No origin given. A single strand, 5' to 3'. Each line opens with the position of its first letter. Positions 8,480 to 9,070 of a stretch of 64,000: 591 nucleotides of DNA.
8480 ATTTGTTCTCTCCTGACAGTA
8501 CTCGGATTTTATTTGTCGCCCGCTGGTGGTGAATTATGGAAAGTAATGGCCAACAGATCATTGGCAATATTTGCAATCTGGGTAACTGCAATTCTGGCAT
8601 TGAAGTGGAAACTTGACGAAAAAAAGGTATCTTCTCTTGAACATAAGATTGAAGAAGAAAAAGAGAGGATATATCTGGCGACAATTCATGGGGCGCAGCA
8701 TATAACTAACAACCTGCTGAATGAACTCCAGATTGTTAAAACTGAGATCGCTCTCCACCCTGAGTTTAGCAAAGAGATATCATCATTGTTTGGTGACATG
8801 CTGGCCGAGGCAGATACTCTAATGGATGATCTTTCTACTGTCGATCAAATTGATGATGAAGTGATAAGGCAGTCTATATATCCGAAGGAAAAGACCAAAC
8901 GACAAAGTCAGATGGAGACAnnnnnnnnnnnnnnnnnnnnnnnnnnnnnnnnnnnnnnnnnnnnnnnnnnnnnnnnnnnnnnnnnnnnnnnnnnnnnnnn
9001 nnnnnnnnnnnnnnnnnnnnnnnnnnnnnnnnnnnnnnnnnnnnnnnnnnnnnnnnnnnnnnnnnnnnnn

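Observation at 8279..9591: AT-rich two-gene cassette: ATPase-less KdpD-like sensor translationally coupled to a PP-loop ATP pyrophosphatase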

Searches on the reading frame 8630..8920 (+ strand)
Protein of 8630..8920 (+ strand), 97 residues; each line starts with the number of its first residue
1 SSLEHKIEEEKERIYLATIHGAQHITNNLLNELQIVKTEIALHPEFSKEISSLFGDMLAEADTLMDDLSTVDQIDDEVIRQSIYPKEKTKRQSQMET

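Call 56: search_protein_representatives(alignment_id=A4)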
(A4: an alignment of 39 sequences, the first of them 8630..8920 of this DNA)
Query: 39 sequences, 90 profile positions. Proteins with E-value up to 0.001 (for the whole library): 795; up to 1e-10: 344; up to 1e-30: 2. The best 150 are listed.
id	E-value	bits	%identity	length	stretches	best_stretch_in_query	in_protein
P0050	1.9e-32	127.2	-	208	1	2-87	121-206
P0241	7.8e-31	122.1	-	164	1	3-88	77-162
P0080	2.7e-30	120.3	-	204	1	2-86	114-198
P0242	1.0e-29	118.5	-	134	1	3-87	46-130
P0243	1.2e-29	118.2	-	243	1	5-88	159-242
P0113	1.6e-29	117.9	-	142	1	2-86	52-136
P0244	1.7e-29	117.8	-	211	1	6-86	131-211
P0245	1.8e-29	117.7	-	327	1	3-85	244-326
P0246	1.8e-29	117.7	-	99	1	9-86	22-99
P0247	2.4e-29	117.3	-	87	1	2-86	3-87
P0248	3.8e-29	116.7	-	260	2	3-86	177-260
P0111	1.5e-28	114.7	-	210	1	2-88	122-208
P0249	2.6e-28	114.0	-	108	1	5-86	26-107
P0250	4.7e-28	113.1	-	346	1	3-85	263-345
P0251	2.2e-27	111.0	-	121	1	7-86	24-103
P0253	7.6e-27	109.3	-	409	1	3-86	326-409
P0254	1.5e-26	108.3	-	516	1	3-86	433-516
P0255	2.8e-26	107.5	-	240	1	6-86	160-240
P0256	7.2e-26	106.2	-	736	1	6-87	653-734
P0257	7.5e-26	106.1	-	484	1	4-86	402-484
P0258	2.5e-25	104.4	-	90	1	4-86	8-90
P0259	4.2e-25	103.7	-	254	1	7-86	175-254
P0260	5.8e-25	103.3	-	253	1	6-84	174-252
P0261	1.3e-24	102.1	-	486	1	7-86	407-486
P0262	4.6e-24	100.4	-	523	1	5-85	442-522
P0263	4.6e-24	100.4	-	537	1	3-86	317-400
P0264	4.7e-24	100.3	-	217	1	8-86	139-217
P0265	4.8e-24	100.3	-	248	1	4-86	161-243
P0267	8.4e-24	99.5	-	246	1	8-86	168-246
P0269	1.1e-23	99.1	-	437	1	3-87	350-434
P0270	1.2e-23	99.0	-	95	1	3-88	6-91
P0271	1.5e-23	98.7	-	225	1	5-86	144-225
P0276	4.8e-23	97.1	-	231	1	6-85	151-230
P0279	5.7e-23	96.9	-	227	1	4-84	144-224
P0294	8.9e-21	89.8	-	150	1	4-85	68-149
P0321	4.1e-19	84.5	-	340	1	3-87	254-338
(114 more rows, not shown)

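Call 58: search_protein_families(library=pfam, proteins=[P0245, P0250, P0253, P0254, P0256, P0257, P0261, P0262, P0263, P0269], max_evalue=0.01)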
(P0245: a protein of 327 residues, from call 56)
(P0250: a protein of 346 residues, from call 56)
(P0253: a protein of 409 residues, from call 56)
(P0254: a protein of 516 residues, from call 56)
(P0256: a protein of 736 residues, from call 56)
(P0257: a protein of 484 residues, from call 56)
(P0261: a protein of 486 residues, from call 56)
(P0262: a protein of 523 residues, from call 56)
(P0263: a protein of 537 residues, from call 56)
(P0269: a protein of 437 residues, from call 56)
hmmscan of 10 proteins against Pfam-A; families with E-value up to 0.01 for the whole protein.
P0245 (327 aa): 1 family
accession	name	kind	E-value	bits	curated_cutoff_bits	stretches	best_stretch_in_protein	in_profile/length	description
PF05227.19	CHASE3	-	4.6e-45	153.3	28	1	35-171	1-137/138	CHASE3 domain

P0250 (346 aa): 1 family
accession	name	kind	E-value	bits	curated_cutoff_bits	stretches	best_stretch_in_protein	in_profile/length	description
PF02216.22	B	-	0.0022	18.4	27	1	40-59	20-39/53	B domain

P0253 (409 aa): 1 family
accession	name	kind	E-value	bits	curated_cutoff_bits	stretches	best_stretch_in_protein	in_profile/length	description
PF00497.25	SBP_bac_3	-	4.5e-18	65.7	26.4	1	47-268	1-131/132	Bacterial extracellular solute-binding proteins, family 3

P0254 (516 aa): 6 families
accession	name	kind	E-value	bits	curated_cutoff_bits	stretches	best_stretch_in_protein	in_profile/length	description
PF08447.18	PAS_3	-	3.2e-37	127.1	25.6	2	174-261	2-89/89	PAS fold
PF00989.32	PAS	-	1.3e-34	119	22.6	3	280-387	2-109/113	PAS fold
PF13426.13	PAS_9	-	4e-33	114.2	27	3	20-138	3-103/103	PAS domain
PF08448.16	PAS_4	-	4.4e-22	78.8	23.1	2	285-394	1-108/110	PAS fold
PF13188.13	PAS_8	-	1.1e-10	41.4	21.8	1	9-63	2-54/65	PAS domain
PF14598.12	PAS_11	-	0.00066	20.1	25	0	305-360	18-73/109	PAS domain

P0256 (736 aa): 4 families
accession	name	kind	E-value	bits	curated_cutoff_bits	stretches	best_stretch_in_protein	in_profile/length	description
PF13185.12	GAF_2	-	9.3e-18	65.2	28.6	1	469-613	7-135/136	GAF domain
PF00672.30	HAMP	-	1.4e-11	44.9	25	1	355-407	1-53/53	HAMP domain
PF02743.24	dCache_1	-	1.7e-08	34.7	45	1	33-254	2-197/240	Cache domain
PF01590.32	GAF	-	7.4e-05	23.7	22.4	1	469-599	5-122/133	GAF domain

P0257 (484 aa): 2 families
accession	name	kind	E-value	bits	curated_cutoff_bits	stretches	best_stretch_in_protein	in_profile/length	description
PF09084.16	NMT1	-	1.4e-46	159.5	20.5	1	58-267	1-215/216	NMT1/THI5 like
PF05569.17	Peptidase_M56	-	0.0047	16.6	31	1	336-403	95-159/296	BlaR1 peptidase M56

P0261 (486 aa): 5 families
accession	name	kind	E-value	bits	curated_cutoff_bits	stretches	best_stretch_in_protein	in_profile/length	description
PF13185.12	GAF_2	-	6.2e-17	62.5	28.6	1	222-367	7-136/136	GAF domain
PF13426.13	PAS_9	-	5.4e-06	27.1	27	1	76-174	1-102/103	PAS domain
PF00989.32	PAS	-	1.8e-05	25.1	22.6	1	66-158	1-95/113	PAS fold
PF13188.13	PAS_8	-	7.3e-05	23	21.8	1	66-105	1-42/65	PAS domain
PF01590.32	GAF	-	0.00011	23.1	22.4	1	277-353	44-123/133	GAF domain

P0262 (523 aa): 2 families
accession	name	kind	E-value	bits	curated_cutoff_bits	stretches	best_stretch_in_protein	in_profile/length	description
PF13185.12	GAF_2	-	7.4e-15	55.8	28.6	1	262-401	10-133/136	GAF domain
PF01590.32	GAF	-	0.00041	21.3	22.4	1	320-381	56-112/133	GAF domain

P0263 (537 aa): 2 families
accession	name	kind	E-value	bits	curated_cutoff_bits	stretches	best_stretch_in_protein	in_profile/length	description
PF04940.18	BLUF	-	1.9e-29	102.1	25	1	403-493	2-92/92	Sensors of blue-light using FAD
PF05231.19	MASE1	-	7e-09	35.6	29.8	1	8-276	6-289/299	MASE1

P0269 (437 aa): 2 families
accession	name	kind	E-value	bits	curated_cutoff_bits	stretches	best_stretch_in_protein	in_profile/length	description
PF03924.19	CHASE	-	1.6e-25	90.4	25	1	71-264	2-184/189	CHASE domain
PF15202.11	Adipogenin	-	0.0015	19.1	27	0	303-333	15-46/79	Adipogenin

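Call 65: search_protein_families(library=pfam, alignment_id=A5, max_evalue=0.001)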
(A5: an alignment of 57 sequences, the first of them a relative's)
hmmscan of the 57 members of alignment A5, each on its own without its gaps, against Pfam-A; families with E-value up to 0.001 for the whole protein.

A. member 1, P0243 (243 aa): 1 family
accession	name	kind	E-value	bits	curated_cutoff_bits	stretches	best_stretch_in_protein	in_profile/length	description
PF08447.18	PAS_3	-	1.6e-09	38.3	25.6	1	59-143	2-87/89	PAS fold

B. families by the number of members that match (of 57 scanned): 23 families
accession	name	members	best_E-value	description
PF13426.13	PAS_9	18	4e-33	PAS domain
PF00989.32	PAS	16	1.3e-34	PAS fold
PF08447.18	PAS_3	14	3.2e-37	PAS fold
PF08448.16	PAS_4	14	2.5e-24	PAS fold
PF13188.13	PAS_8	13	2.7e-18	PAS domain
PF00072.30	Response_reg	3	5.2e-27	Response regulator receiver domain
PF13185.12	GAF_2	3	9.3e-18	GAF domain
PF14598.12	PAS_11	3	5.6e-05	PAS domain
PF01590.32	GAF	3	7.4e-05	GAF domain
PF03924.19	CHASE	2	5.9e-45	CHASE domain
PF01814.28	Hemerythrin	2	3e-14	Hemerythrin HHE cation binding domain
PF24820.1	Diguanyl_cycl_sensor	2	6.9e-08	Diguanylate cyclase-like sensor domain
PF09084.16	NMT1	1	1.4e-46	NMT1/THI5 like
PF05227.19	CHASE3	1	4.6e-45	CHASE3 domain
PF04940.18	BLUF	1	1.9e-29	Sensors of blue-light using FAD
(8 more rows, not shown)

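Call 67: search_protein_families(library=ncbifam, proteins=[P0258, P0270, P0294, P0245, P0243, P0321, window:8630-8920:+], max_evalue=1)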
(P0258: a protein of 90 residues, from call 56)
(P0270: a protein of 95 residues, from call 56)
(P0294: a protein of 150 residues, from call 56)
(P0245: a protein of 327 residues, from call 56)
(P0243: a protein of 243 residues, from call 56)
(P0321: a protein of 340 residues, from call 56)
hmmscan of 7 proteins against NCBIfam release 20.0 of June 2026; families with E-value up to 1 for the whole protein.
P0258 (90 aa): 0 families

P0270 (95 aa): 0 families

P0294 (150 aa): 1 family
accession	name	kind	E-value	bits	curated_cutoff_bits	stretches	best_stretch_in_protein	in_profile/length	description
TIGR02976.1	phageshock_pspB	equivalog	0.17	12.2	51.7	1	47-112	6-74/75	envelope stress response membrane protein PspB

P0245 (327 aa): 3 families
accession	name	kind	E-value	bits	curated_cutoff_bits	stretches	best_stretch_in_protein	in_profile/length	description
TIGR02121.1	Na_Pro_sym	equivalog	0.028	13.2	515.5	0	15-56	8-52/488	sodium/proline symporter PutP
TIGR01740.1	pyrF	equivalog_domain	0.047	13.4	92.3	1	89-157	27-100/216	orotidine-5'-phosphate decarboxylase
NF033631.1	SLATT_5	subfamily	0.44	10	60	1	219-254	71-106/180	SLATT domain-containing protein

P0243 (243 aa): 7 families
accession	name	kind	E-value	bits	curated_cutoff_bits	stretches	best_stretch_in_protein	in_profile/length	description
NF007298.0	PRK09776.1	equivalog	4.3e-20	71.2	1135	1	41-169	434-560/1111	diguanylate cyclase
NF052573.1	HisKinEspAMyxo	equivalog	3.7e-12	45.1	1400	1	31-160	125-255/755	serine histidine kinase EspA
NF053781.1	cdiGMPphdstlr2612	equivalog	1.3e-08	33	1600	1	41-163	592-715/1268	Tlr1612 family c-di-GMP phosphodiesterase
NF041777.1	sens_FixL_Rhizob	equivalog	1.5e-08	33.8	850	1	45-168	5-128/485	sensor protein FixL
TIGR00229.1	sensory_box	domain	0.0094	16.1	22.9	1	84-158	52-126/126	PAS domain S-box protein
TIGR03734.1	PRTRC_parB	hypoth_equivalog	0.18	10.3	278.6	0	9-41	164-196/555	PRTRC system ParB family protein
NF046046.1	Mbov_0729_Cterm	subfamily_domain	0.41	11.4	60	0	140-216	7-83/105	Mbov_0729 family lipopotein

P0321 (340 aa): 0 families

window:8630-8920:+ (97 aa): 0 families

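Call 73: search_solved_structures(query=A4, max_evalue=10, show_alignments=4)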
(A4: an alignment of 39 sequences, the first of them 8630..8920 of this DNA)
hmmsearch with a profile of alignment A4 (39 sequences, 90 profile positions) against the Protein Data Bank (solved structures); distinct sequences matched with E-value up to 10: 6.
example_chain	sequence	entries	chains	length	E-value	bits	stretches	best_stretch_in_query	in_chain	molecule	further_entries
7upp_C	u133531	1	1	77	0.071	16.4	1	7-71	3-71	DHT03 protein C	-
7upo_C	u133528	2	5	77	0.15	15.3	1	7-70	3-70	DHT03 protein C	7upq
4xvn_A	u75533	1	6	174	0.35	14.2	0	55-77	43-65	Small terminase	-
6v1i_A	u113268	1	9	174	0.36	14.1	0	55-77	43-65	Small terminase protein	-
6ejq_A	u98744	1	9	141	0.37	14.1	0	55-77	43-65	Terminase small subunit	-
8esq_b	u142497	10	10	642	0.38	14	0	33-80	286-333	Probable nucleolar GTP-binding protein 1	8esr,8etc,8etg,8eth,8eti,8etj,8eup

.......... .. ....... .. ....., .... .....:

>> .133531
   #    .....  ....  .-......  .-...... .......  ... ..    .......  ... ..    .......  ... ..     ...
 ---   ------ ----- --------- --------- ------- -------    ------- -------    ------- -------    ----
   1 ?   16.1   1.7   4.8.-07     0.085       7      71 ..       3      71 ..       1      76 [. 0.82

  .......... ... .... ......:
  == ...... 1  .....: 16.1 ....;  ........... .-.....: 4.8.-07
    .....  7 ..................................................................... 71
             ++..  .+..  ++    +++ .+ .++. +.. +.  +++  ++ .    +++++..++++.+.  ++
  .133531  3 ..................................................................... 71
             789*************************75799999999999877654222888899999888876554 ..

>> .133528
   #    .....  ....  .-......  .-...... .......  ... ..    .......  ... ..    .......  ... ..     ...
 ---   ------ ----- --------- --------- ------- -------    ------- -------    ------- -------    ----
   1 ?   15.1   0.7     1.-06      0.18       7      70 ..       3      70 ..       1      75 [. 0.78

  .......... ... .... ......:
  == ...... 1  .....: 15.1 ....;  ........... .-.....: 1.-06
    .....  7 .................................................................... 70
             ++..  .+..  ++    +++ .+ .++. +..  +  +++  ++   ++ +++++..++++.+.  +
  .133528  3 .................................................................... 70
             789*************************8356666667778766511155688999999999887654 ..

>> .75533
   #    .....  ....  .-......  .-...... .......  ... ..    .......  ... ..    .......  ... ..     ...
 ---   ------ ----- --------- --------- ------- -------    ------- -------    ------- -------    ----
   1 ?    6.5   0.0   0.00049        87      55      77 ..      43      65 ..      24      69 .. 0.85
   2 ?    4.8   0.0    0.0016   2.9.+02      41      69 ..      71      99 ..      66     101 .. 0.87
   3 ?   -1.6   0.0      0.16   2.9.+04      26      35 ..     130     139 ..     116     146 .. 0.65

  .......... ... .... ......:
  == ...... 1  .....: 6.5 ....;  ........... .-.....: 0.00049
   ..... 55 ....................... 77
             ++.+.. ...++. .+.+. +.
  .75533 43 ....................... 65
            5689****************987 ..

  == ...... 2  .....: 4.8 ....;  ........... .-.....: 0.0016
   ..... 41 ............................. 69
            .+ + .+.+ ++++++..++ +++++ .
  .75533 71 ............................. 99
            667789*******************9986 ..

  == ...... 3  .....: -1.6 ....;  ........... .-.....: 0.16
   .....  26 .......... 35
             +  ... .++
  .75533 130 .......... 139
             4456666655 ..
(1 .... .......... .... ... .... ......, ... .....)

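Call 90: search_protein_families(library=pfam, proteins=[P0244, P0255, P0259, P0260, P0264, P0265, P0267, P0271, P0276, P0279], max_evalue=0.001)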
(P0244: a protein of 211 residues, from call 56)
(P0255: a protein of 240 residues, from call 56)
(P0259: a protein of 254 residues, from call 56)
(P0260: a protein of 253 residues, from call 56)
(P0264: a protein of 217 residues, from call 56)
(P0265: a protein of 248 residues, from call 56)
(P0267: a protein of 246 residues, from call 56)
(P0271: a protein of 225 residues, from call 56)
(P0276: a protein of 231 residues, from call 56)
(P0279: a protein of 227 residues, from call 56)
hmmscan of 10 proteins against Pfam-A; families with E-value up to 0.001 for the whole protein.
P0244 (211 aa): 5 families
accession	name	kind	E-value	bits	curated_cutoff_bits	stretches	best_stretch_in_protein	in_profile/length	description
PF13426.13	PAS_9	-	1.1e-17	64.6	27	1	27-128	5-103/103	PAS domain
PF00989.32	PAS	-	1.2e-13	51.5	22.6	1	14-113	2-99/113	PAS fold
PF08447.18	PAS_3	-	2.1e-09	38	25.6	1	36-112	1-76/89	PAS fold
PF13188.13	PAS_8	-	6.4e-09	35.9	21.8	1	14-72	2-59/65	PAS domain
PF08448.16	PAS_4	-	3.9e-05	24.3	23.1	1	20-60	2-41/110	PAS fold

P0255 (240 aa): 4 families
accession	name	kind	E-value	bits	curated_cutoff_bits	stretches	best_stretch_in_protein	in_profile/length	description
PF00989.32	PAS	-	2.9e-15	56.7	22.6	1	17-126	2-113/113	PAS fold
PF08448.16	PAS_4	-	1.8e-12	47.9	23.1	1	23-130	2-109/110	PAS fold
PF13426.13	PAS_9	-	6.9e-08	33.1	27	1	27-128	2-103/103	PAS domain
PF13188.13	PAS_8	-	7.2e-06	26.2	21.8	1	17-67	2-52/65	PAS domain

P0259 (254 aa): 1 family
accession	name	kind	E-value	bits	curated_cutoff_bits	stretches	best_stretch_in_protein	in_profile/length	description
PF00072.30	Response_reg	-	4.5e-07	30.5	30.2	1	33-141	2-100/111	Response regulator receiver domain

P0260 (253 aa): 0 families

P0264 (217 aa): 4 families
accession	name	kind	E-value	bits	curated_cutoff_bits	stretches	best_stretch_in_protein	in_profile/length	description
PF08448.16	PAS_4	-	4.7e-15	56.2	23.1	1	20-128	2-109/110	PAS fold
PF13426.13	PAS_9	-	2.7e-10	40.9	27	1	25-126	3-103/103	PAS domain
PF00989.32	PAS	-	9.4e-10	38.9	22.6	1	14-124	2-113/113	PAS fold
PF17083.10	Swm2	-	0.00035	21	25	0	36-115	37-117/130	Nucleolar protein Swm2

P0265 (248 aa): 0 families

P0267 (246 aa): 0 families

P0271 (225 aa): 2 families
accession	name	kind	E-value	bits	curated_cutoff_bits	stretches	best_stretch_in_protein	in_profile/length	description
PF08447.18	PAS_3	-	1.3e-14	54.7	25.6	1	35-120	2-87/89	PAS fold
PF13426.13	PAS_9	-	1.1e-07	32.5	27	1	37-127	24-103/103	PAS domain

P0276 (231 aa): 4 families
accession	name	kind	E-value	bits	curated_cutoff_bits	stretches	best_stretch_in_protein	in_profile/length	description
PF08448.16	PAS_4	-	1.9e-17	63.9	23.1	1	31-138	4-109/110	PAS fold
PF00989.32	PAS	-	5.8e-11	42.8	22.6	1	23-134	2-113/113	PAS fold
PF13426.13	PAS_9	-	8.9e-09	36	27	1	32-136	1-103/103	PAS domain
PF13188.13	PAS_8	-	7.2e-06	26.2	21.8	1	23-73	2-49/65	PAS domain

P0279 (227 aa): 2 families
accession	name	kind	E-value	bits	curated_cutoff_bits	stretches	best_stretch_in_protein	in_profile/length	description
PF08447.18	PAS_3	-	1.6e-09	38.3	25.6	1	24-105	2-85/89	PAS fold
PF14598.12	PAS_11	-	0.00019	21.8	25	1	14-96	5-86/109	PAS domain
